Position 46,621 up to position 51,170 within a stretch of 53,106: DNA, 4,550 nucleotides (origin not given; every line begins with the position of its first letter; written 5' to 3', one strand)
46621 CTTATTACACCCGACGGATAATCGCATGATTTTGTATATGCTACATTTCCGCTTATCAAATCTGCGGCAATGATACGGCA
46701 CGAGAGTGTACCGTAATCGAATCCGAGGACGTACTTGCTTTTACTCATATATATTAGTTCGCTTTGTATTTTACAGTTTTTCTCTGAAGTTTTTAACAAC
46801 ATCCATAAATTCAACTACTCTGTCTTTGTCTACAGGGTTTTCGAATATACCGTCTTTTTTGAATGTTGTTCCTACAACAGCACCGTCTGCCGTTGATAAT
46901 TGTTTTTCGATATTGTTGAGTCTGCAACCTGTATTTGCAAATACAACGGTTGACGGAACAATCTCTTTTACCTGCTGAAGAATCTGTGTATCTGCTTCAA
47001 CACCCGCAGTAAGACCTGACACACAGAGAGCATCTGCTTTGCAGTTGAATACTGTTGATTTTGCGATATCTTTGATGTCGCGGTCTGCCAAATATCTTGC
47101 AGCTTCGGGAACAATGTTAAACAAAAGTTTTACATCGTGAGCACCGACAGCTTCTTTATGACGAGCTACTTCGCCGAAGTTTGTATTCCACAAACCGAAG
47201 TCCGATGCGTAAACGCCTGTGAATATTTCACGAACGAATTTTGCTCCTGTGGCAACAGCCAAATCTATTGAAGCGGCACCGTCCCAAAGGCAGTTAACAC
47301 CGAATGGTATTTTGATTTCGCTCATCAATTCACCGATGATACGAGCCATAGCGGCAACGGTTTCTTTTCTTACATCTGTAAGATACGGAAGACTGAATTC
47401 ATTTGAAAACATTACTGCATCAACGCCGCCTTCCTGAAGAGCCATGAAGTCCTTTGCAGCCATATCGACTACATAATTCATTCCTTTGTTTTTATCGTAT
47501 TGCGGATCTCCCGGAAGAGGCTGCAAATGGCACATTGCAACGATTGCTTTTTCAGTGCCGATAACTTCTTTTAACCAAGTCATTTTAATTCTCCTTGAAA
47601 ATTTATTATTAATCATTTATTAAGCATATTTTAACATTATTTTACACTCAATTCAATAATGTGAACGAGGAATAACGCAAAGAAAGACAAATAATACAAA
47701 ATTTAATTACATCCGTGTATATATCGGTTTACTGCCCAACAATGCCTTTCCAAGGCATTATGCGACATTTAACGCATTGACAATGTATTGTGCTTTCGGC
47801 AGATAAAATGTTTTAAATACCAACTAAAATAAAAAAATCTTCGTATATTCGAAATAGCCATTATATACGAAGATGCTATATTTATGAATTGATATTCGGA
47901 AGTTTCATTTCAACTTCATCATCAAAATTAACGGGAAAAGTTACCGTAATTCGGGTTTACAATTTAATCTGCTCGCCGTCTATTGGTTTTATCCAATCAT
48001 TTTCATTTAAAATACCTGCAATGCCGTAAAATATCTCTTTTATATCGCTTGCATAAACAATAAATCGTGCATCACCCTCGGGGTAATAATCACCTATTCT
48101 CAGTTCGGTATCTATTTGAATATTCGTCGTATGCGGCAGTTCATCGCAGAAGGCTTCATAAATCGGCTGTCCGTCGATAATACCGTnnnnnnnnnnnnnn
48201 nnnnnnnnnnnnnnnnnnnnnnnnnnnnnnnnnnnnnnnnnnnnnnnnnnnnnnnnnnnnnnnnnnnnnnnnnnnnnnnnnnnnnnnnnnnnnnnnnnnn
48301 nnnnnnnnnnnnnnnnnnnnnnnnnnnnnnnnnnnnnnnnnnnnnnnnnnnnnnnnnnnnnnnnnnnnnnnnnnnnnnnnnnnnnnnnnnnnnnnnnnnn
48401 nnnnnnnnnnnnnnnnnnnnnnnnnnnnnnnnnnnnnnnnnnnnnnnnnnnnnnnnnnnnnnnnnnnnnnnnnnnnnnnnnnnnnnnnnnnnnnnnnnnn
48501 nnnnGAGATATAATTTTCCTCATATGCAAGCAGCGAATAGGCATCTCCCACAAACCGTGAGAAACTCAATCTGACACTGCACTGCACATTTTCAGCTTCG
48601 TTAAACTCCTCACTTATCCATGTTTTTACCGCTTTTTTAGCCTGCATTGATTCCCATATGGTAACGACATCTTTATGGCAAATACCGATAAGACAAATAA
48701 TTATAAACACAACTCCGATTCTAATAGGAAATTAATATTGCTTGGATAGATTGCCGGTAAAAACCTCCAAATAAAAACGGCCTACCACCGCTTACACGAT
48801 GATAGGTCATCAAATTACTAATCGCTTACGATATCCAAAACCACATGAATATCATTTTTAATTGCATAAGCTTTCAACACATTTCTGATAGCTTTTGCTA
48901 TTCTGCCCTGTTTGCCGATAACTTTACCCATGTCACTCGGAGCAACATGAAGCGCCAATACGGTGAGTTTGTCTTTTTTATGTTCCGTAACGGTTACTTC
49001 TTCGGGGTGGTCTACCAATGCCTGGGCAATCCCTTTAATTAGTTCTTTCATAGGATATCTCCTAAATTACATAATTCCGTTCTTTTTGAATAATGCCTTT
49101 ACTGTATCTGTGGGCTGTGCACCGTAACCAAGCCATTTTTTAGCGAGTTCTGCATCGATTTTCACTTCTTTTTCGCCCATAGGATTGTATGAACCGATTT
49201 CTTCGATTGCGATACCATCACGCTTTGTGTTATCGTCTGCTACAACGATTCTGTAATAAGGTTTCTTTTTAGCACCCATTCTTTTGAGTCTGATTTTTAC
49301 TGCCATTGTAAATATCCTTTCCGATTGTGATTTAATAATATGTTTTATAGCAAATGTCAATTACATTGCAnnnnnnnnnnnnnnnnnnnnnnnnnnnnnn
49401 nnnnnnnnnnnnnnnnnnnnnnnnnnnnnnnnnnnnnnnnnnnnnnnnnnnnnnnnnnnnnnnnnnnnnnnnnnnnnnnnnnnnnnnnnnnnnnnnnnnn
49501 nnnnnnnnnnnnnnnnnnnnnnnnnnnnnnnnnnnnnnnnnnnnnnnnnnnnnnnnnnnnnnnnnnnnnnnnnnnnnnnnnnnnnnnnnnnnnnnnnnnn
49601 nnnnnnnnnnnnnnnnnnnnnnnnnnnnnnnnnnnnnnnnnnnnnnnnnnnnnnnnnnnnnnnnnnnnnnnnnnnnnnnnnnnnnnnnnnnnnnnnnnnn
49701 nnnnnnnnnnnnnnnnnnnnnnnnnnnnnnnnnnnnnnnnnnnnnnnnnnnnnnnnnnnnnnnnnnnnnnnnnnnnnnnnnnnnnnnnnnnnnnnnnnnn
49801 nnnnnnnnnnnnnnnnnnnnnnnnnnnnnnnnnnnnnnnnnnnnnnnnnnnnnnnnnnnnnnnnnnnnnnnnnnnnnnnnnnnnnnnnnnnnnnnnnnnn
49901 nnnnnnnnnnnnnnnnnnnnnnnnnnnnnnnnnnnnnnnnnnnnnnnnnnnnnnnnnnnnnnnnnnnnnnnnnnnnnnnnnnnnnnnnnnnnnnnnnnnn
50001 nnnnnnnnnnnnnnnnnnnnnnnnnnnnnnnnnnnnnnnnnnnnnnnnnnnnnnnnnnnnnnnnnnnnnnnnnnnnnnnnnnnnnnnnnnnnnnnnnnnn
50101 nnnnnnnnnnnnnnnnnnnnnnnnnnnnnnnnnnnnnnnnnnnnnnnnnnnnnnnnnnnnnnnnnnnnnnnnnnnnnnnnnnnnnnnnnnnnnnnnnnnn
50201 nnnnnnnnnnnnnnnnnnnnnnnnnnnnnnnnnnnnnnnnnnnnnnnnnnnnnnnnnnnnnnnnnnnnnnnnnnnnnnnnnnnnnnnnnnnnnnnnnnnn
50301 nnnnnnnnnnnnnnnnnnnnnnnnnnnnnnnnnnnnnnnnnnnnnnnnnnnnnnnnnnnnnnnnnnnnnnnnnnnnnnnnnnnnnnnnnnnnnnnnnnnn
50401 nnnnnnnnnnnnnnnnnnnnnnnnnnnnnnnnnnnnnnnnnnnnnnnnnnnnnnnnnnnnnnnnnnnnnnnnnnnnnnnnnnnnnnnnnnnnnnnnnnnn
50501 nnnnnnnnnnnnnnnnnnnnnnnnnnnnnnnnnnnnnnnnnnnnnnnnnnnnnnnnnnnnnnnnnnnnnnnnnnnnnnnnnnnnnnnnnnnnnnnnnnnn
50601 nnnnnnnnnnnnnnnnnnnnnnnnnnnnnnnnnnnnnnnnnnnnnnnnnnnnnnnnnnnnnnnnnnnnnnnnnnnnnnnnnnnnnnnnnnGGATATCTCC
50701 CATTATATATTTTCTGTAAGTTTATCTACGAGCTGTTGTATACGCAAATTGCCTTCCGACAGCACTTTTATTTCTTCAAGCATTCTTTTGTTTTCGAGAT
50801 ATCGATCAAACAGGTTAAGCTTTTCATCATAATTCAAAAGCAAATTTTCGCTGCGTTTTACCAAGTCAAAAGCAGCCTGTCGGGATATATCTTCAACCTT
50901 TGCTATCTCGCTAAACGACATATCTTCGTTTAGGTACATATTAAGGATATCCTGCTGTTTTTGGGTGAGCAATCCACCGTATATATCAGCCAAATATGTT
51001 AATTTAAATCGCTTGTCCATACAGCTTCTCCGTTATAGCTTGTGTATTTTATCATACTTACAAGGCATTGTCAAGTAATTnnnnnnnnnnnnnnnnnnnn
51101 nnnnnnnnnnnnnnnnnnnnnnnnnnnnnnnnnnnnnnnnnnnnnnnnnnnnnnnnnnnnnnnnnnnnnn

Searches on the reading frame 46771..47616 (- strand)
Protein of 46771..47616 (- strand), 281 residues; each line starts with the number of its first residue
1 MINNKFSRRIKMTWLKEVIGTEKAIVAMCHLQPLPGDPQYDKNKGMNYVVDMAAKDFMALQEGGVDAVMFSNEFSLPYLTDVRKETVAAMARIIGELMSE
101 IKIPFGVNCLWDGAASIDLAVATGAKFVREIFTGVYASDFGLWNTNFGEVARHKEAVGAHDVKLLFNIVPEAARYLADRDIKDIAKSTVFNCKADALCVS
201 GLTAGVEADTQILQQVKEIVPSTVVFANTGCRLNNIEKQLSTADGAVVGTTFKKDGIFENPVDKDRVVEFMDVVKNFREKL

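Call 12: search_protein_families(library=pfam, proteins=[window:46771-47616:-], max_evalue=0.001)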
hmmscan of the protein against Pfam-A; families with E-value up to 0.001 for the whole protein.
window:46771-47616:- (281 aa): 1 family
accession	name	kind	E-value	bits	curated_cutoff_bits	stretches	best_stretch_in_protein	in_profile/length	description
PF03437.21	BtpA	-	1.3e-93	313.6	30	1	21-275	1-253/254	BtpA family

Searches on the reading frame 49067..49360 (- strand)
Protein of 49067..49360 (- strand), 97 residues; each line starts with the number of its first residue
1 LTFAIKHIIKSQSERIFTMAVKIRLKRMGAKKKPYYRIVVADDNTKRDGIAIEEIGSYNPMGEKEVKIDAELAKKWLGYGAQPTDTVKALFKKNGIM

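Call 106: search_protein_families(library=pfam, proteins=[window:49067-49360:-], max_evalue=0.00001)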
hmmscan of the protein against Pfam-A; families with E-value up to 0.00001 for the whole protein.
window:49067-49360:- (97 aa): 1 family
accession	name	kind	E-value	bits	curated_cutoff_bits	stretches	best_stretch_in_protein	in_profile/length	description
PF00886.24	Ribosomal_S16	-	2.9e-24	85.2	27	1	27-84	1-62/62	Ribosomal protein S16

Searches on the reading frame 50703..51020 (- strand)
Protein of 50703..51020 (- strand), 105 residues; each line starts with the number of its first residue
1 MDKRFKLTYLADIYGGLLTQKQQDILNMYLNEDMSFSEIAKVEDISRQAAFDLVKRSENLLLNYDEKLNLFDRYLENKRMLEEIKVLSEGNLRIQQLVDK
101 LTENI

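Call 106: search_protein_families(library=pfam, proteins=[window:50703-51020:-], max_evalue=0.00001)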
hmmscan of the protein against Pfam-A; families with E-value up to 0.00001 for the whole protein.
window:50703-51020:- (105 aa): 1 family
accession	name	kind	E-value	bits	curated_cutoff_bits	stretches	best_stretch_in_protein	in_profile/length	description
PF04297.20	UPF0122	-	2.3e-25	89.2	22.7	1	1-96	1-96/101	Putative helix-turn-helix protein, YlxM / p13 like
